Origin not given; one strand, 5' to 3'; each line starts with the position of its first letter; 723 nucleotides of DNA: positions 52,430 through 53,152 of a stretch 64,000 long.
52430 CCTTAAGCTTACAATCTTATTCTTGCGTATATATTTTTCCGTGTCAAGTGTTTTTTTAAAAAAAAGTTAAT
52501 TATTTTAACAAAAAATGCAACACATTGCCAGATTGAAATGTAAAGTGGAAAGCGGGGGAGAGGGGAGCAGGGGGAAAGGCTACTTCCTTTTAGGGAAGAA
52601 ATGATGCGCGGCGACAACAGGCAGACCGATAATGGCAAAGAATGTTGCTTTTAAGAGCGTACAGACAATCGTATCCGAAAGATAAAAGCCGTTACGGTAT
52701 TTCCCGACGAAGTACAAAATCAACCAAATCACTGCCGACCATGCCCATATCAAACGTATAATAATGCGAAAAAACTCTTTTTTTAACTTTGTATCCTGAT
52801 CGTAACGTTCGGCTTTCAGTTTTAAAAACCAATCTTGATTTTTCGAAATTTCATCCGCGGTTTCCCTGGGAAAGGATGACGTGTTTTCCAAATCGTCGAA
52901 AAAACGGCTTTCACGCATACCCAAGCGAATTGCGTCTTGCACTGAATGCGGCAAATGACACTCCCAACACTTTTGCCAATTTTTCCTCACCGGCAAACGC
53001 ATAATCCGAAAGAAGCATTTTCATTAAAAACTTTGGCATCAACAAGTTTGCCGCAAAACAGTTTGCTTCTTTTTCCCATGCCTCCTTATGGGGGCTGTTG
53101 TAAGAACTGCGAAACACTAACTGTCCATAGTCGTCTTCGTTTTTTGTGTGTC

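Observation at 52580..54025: Tightly coupled four-gene operon: RHH antitoxin, YoeB (frameshifted), ImmA/IrrE protease, 2-TM protein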

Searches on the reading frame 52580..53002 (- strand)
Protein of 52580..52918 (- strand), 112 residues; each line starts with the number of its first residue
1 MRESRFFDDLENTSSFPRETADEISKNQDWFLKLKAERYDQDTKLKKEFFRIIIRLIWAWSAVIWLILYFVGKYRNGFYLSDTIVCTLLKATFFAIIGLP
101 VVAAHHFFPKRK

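Call 3: search_protein_families(library=pfam, proteins=[window:52580-52918:-, window:52580-53002:-], max_evalue=1)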
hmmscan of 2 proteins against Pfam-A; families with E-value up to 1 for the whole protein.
window:52580-52918:- (112 aa): 1 family
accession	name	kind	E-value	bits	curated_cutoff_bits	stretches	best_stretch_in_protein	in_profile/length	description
PF06703.16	SPC25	-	0.099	12.8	24.3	1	41-99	15-72/159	Microsomal signal peptidase 25 kDa subunit (SPC25)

window:52580-53002:- (140 aa): 1 family
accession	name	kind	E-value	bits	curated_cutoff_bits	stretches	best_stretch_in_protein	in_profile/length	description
PF06703.16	SPC25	-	0.14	12.3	24.3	1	69-127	15-72/159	Microsomal signal peptidase 25 kDa subunit (SPC25)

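Call 6: search_protein_families(library=padloc, proteins=[window:52580-52918:-], max_evalue=1)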
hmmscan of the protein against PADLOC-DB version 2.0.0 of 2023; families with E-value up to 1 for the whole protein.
window:52580-52918:- (112 aa): 0 families

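Call 7: search_protein_families(library=ncbifam, proteins=[window:52580-52918:-], max_evalue=1)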
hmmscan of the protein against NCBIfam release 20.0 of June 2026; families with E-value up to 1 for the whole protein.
window:52580-52918:- (112 aa): 0 families

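Call 10: find_homologous_proteins(query=window:52580-52918:-, max_evalue=0.01)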
Query window:52580-52918:- (112 aa): 3 proteins with E <= 0.01 among 3 candidates.
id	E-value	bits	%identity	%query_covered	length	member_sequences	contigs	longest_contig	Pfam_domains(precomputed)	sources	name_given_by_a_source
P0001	8.7e-68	243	96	100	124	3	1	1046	-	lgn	-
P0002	5.3e-51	189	77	100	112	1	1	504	-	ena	-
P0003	1.3e-33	133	79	71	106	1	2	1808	-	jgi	jgi:hypothetical protein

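Call 11: find_encoding_contigs(protein=P0003, flank=6000)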
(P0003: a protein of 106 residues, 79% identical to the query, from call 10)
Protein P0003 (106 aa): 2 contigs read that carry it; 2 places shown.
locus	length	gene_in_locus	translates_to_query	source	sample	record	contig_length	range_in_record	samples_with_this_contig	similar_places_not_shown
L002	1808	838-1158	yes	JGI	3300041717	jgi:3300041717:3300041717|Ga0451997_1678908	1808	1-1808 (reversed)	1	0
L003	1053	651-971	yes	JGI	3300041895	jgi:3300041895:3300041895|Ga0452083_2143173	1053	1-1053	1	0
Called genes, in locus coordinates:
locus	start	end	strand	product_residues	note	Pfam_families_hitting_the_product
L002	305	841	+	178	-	PF12725:DUF3810 (weak), PF06114:Peptidase_M78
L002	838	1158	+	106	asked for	-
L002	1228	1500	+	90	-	-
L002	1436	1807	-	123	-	?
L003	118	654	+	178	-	PF12725:DUF3810 (weak), PF06114:Peptidase_M78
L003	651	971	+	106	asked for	-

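Call 12: find_encoding_contigs(protein=P0001, flank=6000)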
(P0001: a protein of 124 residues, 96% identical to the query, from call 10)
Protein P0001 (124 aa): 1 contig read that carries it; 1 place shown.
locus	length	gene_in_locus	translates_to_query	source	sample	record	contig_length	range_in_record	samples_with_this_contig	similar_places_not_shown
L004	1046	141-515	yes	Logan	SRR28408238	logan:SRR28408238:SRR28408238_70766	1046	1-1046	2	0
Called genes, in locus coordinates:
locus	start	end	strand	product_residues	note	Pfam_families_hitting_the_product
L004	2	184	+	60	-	?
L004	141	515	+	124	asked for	-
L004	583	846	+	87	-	-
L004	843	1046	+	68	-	?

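Call 13: find_encoding_contigs(protein=P0002, flank=6000)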
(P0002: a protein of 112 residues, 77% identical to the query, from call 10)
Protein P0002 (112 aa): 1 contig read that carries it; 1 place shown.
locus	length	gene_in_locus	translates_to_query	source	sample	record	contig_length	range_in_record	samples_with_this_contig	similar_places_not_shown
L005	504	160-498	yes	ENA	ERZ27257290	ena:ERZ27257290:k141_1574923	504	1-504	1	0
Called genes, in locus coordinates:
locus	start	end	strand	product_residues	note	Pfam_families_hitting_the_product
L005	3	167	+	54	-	?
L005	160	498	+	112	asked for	-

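Call 28: find_homologous_proteins(query=A2, max_evalue=0.01)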
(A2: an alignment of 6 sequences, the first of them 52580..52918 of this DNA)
Query A2 (6 sequences) (112 aa, profile of the alignment): 11 proteins with E <= 0.01 among 2743 candidates.
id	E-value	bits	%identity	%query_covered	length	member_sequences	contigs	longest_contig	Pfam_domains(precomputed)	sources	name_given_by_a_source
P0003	1.6e-49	184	79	71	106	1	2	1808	-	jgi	jgi:hypothetical protein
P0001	8.5e-49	182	96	100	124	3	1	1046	-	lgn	-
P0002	9.5e-48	179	77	100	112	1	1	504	-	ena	-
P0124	6.5e-39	150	33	98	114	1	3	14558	-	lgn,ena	-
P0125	7.9e-38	147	-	-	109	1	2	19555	-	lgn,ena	-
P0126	1.7e-24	104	44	68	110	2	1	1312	-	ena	-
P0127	1.8e-22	97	39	68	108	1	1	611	-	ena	-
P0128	3.9e-22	96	38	68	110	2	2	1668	-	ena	-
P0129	1.5e-21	94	37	68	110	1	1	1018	-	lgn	-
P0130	4.4e-21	93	41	68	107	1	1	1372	-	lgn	-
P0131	4.3e-16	77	38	72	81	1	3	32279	-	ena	-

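Call 30: find_encoding_contigs(protein=P0126, flank=5000, max_places=3)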
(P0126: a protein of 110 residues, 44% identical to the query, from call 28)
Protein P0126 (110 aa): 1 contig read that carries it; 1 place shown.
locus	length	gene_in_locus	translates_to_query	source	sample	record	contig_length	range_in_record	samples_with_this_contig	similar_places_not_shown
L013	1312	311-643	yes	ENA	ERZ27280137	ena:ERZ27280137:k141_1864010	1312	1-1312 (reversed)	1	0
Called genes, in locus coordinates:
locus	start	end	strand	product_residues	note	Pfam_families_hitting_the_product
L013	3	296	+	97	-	?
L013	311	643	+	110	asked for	-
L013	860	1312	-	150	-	?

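Call 31: find_encoding_contigs(protein=P0128, flank=5000, max_places=3)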
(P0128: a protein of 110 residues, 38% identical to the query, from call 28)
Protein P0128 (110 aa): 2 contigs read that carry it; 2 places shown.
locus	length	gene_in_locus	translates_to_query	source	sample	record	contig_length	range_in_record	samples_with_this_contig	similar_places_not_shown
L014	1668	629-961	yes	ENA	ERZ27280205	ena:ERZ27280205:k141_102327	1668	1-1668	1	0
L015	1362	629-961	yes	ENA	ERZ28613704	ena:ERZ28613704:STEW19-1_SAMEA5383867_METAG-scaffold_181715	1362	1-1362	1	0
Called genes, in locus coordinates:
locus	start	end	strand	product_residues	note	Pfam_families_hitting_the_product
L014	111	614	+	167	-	PF06114:Peptidase_M78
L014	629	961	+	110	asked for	-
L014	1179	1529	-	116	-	-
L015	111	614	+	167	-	PF06114:Peptidase_M78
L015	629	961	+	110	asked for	-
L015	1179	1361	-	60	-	?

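Call 32: find_encoding_contigs(protein=P0124, flank=7000, max_places=3)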
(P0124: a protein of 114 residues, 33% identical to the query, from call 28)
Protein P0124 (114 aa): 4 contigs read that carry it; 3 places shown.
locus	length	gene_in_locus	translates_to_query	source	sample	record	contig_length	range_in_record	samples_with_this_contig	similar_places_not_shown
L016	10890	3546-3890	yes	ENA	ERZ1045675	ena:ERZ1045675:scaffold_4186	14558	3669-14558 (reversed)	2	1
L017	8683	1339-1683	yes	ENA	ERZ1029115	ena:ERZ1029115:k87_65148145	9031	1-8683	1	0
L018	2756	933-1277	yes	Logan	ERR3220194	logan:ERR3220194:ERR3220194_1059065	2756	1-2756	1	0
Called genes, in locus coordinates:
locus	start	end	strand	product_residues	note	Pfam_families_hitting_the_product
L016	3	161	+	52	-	?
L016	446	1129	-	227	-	PF01048:PNP_UDP_1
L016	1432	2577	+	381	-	PF00438:S-AdoMet_synt_N, PF02772:S-AdoMet_synt_M, PF02773:S-AdoMet_synt_C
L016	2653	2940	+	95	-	-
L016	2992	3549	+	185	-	PF06114:Peptidase_M78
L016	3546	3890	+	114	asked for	-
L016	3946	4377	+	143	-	-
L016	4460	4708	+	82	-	-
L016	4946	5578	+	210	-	PF07638:Sigma70_ECF, PF04542:Sigma70_r2, PF08281:Sigma70_r4_2, PF04545:Sigma70_r4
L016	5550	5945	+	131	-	-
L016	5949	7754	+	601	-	PF13365:Trypsin_2 (weak), PF00595:PDZ, PF13180:PDZ_2, PF17820:PDZ_6 (weak)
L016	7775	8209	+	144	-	PF00364:Biotin_lipoyl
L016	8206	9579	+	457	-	PF00289:Biotin_carb_N, PF02786:CPSase_L_D2, PF02222:ATP-grasp, PF07478:Dala_Dala_lig_C, PF02785:Biotin_carb_C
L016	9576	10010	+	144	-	PF03780:Asp23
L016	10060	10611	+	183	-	-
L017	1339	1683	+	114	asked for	-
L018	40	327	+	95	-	-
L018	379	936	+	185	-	PF06114:Peptidase_M78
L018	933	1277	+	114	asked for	-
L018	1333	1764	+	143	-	-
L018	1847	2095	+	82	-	-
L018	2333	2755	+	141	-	?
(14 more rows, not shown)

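Call 35: find_related_loci(query=A3, collection=genome_contigs, flank=6000)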
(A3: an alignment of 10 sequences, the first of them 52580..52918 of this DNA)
Query A3 (112 aa) in genome_contigs; peptide patterns used: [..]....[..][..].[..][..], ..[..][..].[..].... (x = any residue, [..] = any of these).
49 stretches matched a pattern, but none encodes a relative of the query by tblastn (E <= 1e-3).

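Call 42: search_protein_representatives(alignment_id=A3)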
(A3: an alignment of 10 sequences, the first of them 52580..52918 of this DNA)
Query: 10 sequences, 110 profile positions. Proteins with E-value up to 0.001 (for the whole library): 1826; up to 1e-10: 56; up to 1e-30: 4. The best 150 are listed.
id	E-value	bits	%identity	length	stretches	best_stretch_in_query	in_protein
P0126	2.9e-47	175.4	-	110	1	1-110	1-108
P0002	2.5e-42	159.5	-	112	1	1-109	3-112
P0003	9.3e-42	157.6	-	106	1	1-109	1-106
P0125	2.1e-32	127.6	-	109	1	1-109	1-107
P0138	1.7e-17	79.5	-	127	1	9-108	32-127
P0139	1.9e-15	73.0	-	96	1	20-108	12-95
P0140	4.1e-15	71.9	-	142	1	23-109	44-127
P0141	5.2e-15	71.6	-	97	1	31-109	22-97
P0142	7.4e-15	71.1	-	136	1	19-108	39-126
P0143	8.5e-15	70.9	-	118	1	24-108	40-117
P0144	1.3e-14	70.3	-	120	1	11-109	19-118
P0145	1.4e-14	70.2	-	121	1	15-108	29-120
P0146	3.1e-14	69.1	-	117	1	26-108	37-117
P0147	6.7e-14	68.0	-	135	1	8-108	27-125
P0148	6.8e-14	67.9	-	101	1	10-107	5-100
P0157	1.4e-12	63.7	-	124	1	12-108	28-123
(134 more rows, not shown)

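Call 55: search_protein_families(library=phrogs, proteins=[window:52580-52918:-, P0138, P0140, P0147, P0157], max_evalue=0.01)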
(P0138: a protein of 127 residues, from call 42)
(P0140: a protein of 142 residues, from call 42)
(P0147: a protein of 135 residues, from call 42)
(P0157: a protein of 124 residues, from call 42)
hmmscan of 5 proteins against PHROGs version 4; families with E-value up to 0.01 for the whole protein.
window:52580-52918:- (112 aa): 1 family
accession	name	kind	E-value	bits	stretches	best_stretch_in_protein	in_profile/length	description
phrog_1054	-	unknown function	0.00094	19.7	1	15-67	167-219/245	-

P0138 (127 aa): 2 families
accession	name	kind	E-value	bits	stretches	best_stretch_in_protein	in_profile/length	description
phrog_26171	-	unknown function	0.0027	18.6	1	46-124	101-178/190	-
phrog_22021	-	unknown function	0.0048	15.8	1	11-93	228-309/782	-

P0140 (142 aa): 4 families
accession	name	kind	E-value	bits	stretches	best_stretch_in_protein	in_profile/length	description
phrog_26171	-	unknown function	0.00069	20.5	1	48-124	104-179/190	-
phrog_33656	-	unknown function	0.00071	20.7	1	62-129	55-124/126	-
phrog_5346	-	unknown function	0.0047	17.8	1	49-125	126-200/201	-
phrog_35754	-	unknown function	0.0075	17.1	1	55-138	63-145/160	-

P0147 (135 aa): 3 families
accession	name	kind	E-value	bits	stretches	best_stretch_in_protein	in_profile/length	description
phrog_1544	-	unknown function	1.1e-05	26.2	1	23-125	74-182/200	-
phrog_5346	-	unknown function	1.4e-05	26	1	44-125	122-201/201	-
phrog_26171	-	unknown function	0.00015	22.7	1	20-125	84-181/190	-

P0157 (124 aa): 2 families
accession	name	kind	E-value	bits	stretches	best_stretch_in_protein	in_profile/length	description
phrog_5346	-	unknown function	0.00023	22.1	1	27-120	108-198/201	-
phrog_33656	-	unknown function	0.0003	22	1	33-123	32-121/126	-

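Call 56: search_dna_similar(query=P0140, collection=phages, mode=protein, max_evalue=0.001, max_rows=15)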
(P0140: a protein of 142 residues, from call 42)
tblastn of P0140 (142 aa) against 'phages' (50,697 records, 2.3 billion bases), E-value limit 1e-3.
No match.

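Call 76: find_related_loci(query=A3, collection=metagenome_contigs, flank=3000)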
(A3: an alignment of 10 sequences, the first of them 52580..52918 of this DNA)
Query A3 (112 aa) in metagenome_contigs; peptide patterns used: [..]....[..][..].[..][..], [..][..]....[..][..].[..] (x = any residue, [..] = any of these).
140 stretches matched a pattern, but none encodes a relative of the query by tblastn (E <= 1e-3).

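Call 77: find_related_loci(query=A3, collection=viral_contigs, flank=3000)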
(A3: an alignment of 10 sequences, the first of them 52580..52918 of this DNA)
Query A3 (112 aa) in viral_contigs; peptide patterns used: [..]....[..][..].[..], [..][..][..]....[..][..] (x = any residue, [..] = any of these).
110 stretches matched a pattern, but none encodes a relative of the query by tblastn (E <= 1e-3).

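Call 94: predict_structure(alignment_id=A6)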
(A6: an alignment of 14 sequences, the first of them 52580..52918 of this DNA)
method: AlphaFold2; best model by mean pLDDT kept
length: 112 residues; sequences in the alignment: 14
mean_pLDDT: 66.8   pTM: 0.39
mean pLDDT of the five models: 66.8, 64.9, 63.3, 62.6, 61.0
residues with pLDDT >= 90: 0; 70-90: 54; 50-70: 44; < 50: 14
segments of 3 or more residues with pLDDT < 50: 1-5, 12-17
pLDDT, mean of each block of 10 residues (from residue 1): 47 49 58 61 71 82 82 63 77 78 70 51
secondary structure, 60 per line:
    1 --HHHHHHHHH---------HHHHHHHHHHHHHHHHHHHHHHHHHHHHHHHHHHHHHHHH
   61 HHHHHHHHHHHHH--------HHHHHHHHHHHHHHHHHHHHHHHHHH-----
elements in order: H3-11 H21-73 H82-107

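Call 99: fold_search(model_id=the predicted structure, library=viral)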
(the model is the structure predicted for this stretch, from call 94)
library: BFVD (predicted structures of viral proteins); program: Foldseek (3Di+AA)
matches with E <= 10: 7; with E <= 0.001: 0
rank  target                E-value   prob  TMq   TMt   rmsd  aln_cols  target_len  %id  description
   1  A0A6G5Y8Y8            3.2e-01  0.87  0.56  0.43   3.7        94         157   22  (no name in the UniProt tables at hand)
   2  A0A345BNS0            2.6e+00  0.21  0.44  0.45   4.4        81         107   12  (no name in the UniProt tables at hand)
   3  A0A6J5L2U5            5.8e+00  0.02  0.20  0.12  17.6        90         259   20  Uncharacterized protein [uncultured Caudovirales phage]
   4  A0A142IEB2            6.7e+00  0.10  0.21  0.37   3.8        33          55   21  Uncharacterized protein [Pseudomonas phage vB_PsyM_KIL2]
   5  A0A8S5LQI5            6.7e+00  0.06  0.37  0.29   7.5       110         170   15  Uncharacterized protein [Siphoviridae sp. ctTC45]
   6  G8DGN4                7.2e+00  0.06  0.45  0.37  12.3       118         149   19  (no name in the UniProt tables at hand)
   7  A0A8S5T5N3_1          8.3e+00  0.05  0.37  0.07   9.0       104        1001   12  Tail tape measure (Fragment) [Siphoviridae sp. ctGpg14]

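Call 108: find_encoding_contigs(protein=P0147, flank=3000, max_places=6)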
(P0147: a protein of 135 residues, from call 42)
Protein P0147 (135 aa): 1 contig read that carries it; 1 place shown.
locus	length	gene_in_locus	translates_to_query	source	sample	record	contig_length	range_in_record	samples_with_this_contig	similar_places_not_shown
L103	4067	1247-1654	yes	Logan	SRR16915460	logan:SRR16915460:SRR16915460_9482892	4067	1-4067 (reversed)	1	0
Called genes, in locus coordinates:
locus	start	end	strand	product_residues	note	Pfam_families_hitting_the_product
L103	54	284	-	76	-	-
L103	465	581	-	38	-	-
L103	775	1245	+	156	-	PF13274:SocA_Panacea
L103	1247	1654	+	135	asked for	-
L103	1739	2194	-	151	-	-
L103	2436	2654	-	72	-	-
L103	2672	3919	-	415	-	-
